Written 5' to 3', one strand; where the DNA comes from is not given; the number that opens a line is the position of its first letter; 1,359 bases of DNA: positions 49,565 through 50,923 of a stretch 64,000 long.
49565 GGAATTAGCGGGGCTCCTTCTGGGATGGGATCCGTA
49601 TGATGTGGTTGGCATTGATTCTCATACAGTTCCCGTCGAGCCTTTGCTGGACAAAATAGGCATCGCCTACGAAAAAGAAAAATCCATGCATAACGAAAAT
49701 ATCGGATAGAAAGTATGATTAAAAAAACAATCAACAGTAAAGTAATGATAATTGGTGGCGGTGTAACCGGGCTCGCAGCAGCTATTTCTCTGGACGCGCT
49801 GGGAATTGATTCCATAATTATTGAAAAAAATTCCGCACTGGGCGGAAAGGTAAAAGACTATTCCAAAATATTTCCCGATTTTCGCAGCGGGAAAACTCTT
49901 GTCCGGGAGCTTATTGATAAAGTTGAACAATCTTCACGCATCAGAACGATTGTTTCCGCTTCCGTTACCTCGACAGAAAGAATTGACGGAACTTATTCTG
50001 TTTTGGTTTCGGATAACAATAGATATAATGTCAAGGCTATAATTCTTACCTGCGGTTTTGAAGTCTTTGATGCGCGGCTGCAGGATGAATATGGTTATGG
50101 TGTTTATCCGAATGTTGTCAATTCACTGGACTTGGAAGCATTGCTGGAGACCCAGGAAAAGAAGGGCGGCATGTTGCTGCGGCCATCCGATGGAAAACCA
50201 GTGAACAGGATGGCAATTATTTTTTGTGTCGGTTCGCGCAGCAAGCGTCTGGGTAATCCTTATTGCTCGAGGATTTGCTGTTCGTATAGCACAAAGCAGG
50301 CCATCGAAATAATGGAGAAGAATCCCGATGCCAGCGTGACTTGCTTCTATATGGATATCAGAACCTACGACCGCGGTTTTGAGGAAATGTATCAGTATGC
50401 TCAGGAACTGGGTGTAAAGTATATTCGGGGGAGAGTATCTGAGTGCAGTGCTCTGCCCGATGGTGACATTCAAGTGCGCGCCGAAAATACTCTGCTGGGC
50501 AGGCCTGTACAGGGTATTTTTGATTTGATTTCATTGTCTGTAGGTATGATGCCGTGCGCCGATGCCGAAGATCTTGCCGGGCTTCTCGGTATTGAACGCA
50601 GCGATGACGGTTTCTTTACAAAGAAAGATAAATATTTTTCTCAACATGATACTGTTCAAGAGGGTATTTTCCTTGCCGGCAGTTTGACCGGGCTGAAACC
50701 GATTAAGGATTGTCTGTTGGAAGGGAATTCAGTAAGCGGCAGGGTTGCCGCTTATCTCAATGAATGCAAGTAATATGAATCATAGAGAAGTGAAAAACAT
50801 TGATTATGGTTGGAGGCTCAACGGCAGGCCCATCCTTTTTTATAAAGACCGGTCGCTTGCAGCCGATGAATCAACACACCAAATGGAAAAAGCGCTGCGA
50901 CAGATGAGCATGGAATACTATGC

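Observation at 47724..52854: Heterodisulfide-reductase-like redox module (hdrC-hdrB-hdrA-hdrD-like + amidohydrolase) embedded inside a pseudaminic acid operon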

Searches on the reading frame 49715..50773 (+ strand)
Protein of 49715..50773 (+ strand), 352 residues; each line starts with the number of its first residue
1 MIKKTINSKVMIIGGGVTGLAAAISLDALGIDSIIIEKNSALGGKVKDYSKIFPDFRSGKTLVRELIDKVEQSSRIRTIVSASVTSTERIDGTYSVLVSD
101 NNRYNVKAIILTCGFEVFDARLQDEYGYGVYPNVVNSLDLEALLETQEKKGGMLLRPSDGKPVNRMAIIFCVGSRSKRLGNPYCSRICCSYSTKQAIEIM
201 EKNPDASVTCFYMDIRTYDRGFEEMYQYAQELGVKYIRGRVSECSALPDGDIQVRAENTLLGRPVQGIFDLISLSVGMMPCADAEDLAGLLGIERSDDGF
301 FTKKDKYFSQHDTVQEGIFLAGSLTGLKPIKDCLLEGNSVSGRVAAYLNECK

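Call 3: search_protein_families(library=pfam, proteins=[window:49715-50773:+], max_evalue=0.01)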
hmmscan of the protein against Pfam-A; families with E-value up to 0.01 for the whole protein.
window:49715-50773:+ (352 aa): 13 families
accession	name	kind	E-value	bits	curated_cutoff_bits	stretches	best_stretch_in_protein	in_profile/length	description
PF07992.20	Pyr_redox_2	-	1.8e-08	34.6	26.1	1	9-125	2-119/291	Pyridine nucleotide-disulphide oxidoreductase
PF03486.20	HI0933_like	-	1.3e-07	31.8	50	1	9-47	2-40/244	HI0933-like protein Rossmann domain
PF13450.12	NAD_binding_8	-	3.6e-07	30.8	21.9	1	12-51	1-40/68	NAD(P)-binding Rossmann-like domain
PF12831.13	FAD_oxidored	-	1e-05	25.4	27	1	10-46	2-38/416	FAD dependent oxidoreductase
PF01266.30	DAO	-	1.5e-05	25.1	27.9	1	9-45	1-38/353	FAD dependent oxidoreductase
PF13738.12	Pyr_redox_3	-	3e-05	23.9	30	1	12-50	2-40/305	Pyridine nucleotide-disulphide oxidoreductase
PF01494.25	FAD_binding_3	-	4.4e-05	23.3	22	1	9-40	3-34/349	FAD binding domain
PF13454.12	NAD_binding_9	-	6.4e-05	23.4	21.8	0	62-115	102-154/155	FAD-NAD(P)-binding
PF01262.27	AlaDh_PNT_C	-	0.00015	21.7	23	1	7-51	28-73/214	Alanine dehydrogenase/PNT, C-terminal domain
PF00890.30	FAD_binding_2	-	0.00027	20.7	20.4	1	10-45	2-37/414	FAD binding domain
PF01946.23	Thi4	-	0.0019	17.9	26.2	1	3-54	13-65/235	Thi4 family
PF00070.33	Pyr_redox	-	0.0025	18.8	22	1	9-43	1-35/82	Pyridine nucleotide-disulphide oxidoreductase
PF01593.30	Amino_oxidase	-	0.0057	16.4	19.8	0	18-48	2-32/443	Flavin containing amine oxidoreductase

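Call 4: search_protein_families(library=ncbifam, proteins=[window:49715-50773:+], max_evalue=0.01)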
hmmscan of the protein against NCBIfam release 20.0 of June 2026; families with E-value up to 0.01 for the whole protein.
window:49715-50773:+ (352 aa): 76 families (the best 25 are shown)
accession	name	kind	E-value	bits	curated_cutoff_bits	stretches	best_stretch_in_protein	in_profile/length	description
NF040770.1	hetero_SS_HdrA2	exception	4.8e-81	273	1100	2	103-349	315-561/777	CoB-CoM heterodisulfide reductase HdrA2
NF041778.1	hetero_SS_HdrA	equivalog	2.5e-61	207.5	1400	2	105-350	327-572/771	ferredoxin:CoB-CoM heterodisulfide reductase subunit HdrA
NF041891.1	hdrA_Methbact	equivalog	3.8e-55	187.4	1300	2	105-349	314-557/762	ferredoxin:CoB-CoM heterodisulfide reductase subunit HdrA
TIGR01292.1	TRX_reduct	equivalog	2.1e-10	39.9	343.45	1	9-123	2-118/300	thioredoxin-disulfide reductase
NF008845.0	PRK11883.1-5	equivalog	4.5e-08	31.8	560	1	7-50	4-53/468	protoporphyrinogen oxidase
NF041087.1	bile_acid_BaiCD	equivalog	1.1e-07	30.4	825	1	4-46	377-419/642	bile acid Fe-S flavoenzyme BaiCD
NF005560.0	PRK07233.1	equivalog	1.4e-07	30.7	252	1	9-48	2-41/435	hypothetical protein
NF009410.0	PRK12771.1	subfamily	3.2e-07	29.3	516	1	8-94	139-224/566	NAD(P)-binding protein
TIGR00275.1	TIGR00275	subfamily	3.5e-07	29.4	183.8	1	10-47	1-38/401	aminoacetone oxidase family FAD-binding enzyme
NF045637.1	carotdesatCrtDProt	equivalog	5.9e-07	28.4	580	1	10-54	1-45/485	1-hydroxycarotenoid 3,4-desaturase CrtD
TIGR02734.1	crtI_fam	subfamily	9.6e-07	27.8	238.1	1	10-50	1-41/504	phytoene desaturase family protein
TIGR03997.1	mycofact_OYE_2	equivalog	1.5e-06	26.9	793.15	1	6-73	378-444/645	mycofactocin system FadH/OYE family oxidoreductase 2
NF058655.1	CrtID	equivalog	2.9e-06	26.4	640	1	10-57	1-48/478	bifunctional phytoene desaturase/3,4-desaturase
NF009409.0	PRK12770.1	subfamily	3.5e-06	26.3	343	1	6-86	17-94/360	putative glutamate synthase subunit beta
NF004780.0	PRK06126.1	subfamily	4.5e-06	25.2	445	1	3-40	4-41/552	hypothetical protein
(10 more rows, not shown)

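Call 8: find_encoding_contigs(protein=window:49715-50773:+, flank=10000, max_places=6)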
Protein window:49715-50773:+ (352 aa): no gene with exactly this product is on record in the collection.

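Call 18: search_solved_structures(query=window:49715-50773:+, max_evalue=0.001)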
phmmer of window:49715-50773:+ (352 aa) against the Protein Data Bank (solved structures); distinct sequences matched with E-value up to 0.001: 41.
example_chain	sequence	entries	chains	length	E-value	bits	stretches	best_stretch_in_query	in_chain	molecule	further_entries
5odc_A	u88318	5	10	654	1.6e-71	244.2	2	106-346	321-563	Heterodisulfide reductase, subunit A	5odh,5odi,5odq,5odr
8rvv_A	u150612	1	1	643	3.9e-70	239.6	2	105-345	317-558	H(2):CoB-CoM heterodisulfide,ferredoxin reductase subunit A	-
8rvu_a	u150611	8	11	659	4.3e-70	239.5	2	105-345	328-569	H(2):CoB-CoM heterodisulfide,ferredoxin reductase subunit A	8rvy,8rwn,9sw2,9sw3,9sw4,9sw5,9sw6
9sfi_A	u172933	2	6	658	9.3e-61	208.8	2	105-346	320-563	CoB--CoM heterodisulfide reductase iron-sulfur subunit A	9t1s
6tjr_A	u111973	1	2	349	3e-59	203.9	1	10-341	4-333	Fumarate reductase/succinate dehydrogenase flavoprotein domain protein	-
7bkb_A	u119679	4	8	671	6.7e-58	199.4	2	106-340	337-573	CoB--CoM heterodisulfide reductase iron-sulfur subunit A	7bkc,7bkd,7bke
4zn0_A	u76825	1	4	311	5.9e-07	31.9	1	10-115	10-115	Thioredoxin reductase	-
4cnj_A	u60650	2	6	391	7.3e-06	28.4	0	42-136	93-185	L-AMINO ACID OXIDASE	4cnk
5xhu_A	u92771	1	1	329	1.2e-05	27.6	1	10-121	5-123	Ferredoxin--NADP reductase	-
4jdr_A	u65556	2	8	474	8.9e-05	24.8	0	5-45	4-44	Dihydrolipoyl dehydrogenase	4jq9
9h2i_B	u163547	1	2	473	0.0001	24.6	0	6-45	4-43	Dihydrolipoyl dehydrogenase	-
7a76_A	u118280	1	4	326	0.0002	23.6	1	9-43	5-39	THIOREDOXIN REDUCTASE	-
3ab1_A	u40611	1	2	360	0.00032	23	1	10-127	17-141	Ferredoxin--NADP reductase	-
6nqm_A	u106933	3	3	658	0.00059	22.1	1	8-51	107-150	Lysine-specific histone demethylase 1A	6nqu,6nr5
6w4k_A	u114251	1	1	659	0.00059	22.1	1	8-51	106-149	Lysine-specific histone demethylase 1A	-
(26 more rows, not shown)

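Call 83: search_solved_structures(query=window:49715-50773:+, max_evalue=1e-40, show_alignments=5)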
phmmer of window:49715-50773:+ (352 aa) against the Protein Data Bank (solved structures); distinct sequences matched with E-value up to 1e-40: 6.
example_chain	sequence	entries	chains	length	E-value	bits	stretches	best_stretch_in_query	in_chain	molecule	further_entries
5odc_A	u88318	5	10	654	1.6e-71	244.2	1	106-346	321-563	Heterodisulfide reductase, subunit A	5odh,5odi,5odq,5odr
8rvv_A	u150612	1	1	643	3.9e-70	239.6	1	105-345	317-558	H(2):CoB-CoM heterodisulfide,ferredoxin reductase subunit A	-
8rvu_a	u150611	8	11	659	4.3e-70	239.5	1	105-345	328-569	H(2):CoB-CoM heterodisulfide,ferredoxin reductase subunit A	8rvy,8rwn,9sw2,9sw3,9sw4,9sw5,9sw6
9sfi_A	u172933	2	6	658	9.3e-61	208.8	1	105-346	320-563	CoB--CoM heterodisulfide reductase iron-sulfur subunit A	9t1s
6tjr_A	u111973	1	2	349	3e-59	203.9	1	10-341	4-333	Fumarate reductase/succinate dehydrogenase flavoprotein domain protein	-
7bkb_A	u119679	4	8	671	6.7e-58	199.4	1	106-340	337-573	CoB--CoM heterodisulfide reductase iron-sulfur subunit A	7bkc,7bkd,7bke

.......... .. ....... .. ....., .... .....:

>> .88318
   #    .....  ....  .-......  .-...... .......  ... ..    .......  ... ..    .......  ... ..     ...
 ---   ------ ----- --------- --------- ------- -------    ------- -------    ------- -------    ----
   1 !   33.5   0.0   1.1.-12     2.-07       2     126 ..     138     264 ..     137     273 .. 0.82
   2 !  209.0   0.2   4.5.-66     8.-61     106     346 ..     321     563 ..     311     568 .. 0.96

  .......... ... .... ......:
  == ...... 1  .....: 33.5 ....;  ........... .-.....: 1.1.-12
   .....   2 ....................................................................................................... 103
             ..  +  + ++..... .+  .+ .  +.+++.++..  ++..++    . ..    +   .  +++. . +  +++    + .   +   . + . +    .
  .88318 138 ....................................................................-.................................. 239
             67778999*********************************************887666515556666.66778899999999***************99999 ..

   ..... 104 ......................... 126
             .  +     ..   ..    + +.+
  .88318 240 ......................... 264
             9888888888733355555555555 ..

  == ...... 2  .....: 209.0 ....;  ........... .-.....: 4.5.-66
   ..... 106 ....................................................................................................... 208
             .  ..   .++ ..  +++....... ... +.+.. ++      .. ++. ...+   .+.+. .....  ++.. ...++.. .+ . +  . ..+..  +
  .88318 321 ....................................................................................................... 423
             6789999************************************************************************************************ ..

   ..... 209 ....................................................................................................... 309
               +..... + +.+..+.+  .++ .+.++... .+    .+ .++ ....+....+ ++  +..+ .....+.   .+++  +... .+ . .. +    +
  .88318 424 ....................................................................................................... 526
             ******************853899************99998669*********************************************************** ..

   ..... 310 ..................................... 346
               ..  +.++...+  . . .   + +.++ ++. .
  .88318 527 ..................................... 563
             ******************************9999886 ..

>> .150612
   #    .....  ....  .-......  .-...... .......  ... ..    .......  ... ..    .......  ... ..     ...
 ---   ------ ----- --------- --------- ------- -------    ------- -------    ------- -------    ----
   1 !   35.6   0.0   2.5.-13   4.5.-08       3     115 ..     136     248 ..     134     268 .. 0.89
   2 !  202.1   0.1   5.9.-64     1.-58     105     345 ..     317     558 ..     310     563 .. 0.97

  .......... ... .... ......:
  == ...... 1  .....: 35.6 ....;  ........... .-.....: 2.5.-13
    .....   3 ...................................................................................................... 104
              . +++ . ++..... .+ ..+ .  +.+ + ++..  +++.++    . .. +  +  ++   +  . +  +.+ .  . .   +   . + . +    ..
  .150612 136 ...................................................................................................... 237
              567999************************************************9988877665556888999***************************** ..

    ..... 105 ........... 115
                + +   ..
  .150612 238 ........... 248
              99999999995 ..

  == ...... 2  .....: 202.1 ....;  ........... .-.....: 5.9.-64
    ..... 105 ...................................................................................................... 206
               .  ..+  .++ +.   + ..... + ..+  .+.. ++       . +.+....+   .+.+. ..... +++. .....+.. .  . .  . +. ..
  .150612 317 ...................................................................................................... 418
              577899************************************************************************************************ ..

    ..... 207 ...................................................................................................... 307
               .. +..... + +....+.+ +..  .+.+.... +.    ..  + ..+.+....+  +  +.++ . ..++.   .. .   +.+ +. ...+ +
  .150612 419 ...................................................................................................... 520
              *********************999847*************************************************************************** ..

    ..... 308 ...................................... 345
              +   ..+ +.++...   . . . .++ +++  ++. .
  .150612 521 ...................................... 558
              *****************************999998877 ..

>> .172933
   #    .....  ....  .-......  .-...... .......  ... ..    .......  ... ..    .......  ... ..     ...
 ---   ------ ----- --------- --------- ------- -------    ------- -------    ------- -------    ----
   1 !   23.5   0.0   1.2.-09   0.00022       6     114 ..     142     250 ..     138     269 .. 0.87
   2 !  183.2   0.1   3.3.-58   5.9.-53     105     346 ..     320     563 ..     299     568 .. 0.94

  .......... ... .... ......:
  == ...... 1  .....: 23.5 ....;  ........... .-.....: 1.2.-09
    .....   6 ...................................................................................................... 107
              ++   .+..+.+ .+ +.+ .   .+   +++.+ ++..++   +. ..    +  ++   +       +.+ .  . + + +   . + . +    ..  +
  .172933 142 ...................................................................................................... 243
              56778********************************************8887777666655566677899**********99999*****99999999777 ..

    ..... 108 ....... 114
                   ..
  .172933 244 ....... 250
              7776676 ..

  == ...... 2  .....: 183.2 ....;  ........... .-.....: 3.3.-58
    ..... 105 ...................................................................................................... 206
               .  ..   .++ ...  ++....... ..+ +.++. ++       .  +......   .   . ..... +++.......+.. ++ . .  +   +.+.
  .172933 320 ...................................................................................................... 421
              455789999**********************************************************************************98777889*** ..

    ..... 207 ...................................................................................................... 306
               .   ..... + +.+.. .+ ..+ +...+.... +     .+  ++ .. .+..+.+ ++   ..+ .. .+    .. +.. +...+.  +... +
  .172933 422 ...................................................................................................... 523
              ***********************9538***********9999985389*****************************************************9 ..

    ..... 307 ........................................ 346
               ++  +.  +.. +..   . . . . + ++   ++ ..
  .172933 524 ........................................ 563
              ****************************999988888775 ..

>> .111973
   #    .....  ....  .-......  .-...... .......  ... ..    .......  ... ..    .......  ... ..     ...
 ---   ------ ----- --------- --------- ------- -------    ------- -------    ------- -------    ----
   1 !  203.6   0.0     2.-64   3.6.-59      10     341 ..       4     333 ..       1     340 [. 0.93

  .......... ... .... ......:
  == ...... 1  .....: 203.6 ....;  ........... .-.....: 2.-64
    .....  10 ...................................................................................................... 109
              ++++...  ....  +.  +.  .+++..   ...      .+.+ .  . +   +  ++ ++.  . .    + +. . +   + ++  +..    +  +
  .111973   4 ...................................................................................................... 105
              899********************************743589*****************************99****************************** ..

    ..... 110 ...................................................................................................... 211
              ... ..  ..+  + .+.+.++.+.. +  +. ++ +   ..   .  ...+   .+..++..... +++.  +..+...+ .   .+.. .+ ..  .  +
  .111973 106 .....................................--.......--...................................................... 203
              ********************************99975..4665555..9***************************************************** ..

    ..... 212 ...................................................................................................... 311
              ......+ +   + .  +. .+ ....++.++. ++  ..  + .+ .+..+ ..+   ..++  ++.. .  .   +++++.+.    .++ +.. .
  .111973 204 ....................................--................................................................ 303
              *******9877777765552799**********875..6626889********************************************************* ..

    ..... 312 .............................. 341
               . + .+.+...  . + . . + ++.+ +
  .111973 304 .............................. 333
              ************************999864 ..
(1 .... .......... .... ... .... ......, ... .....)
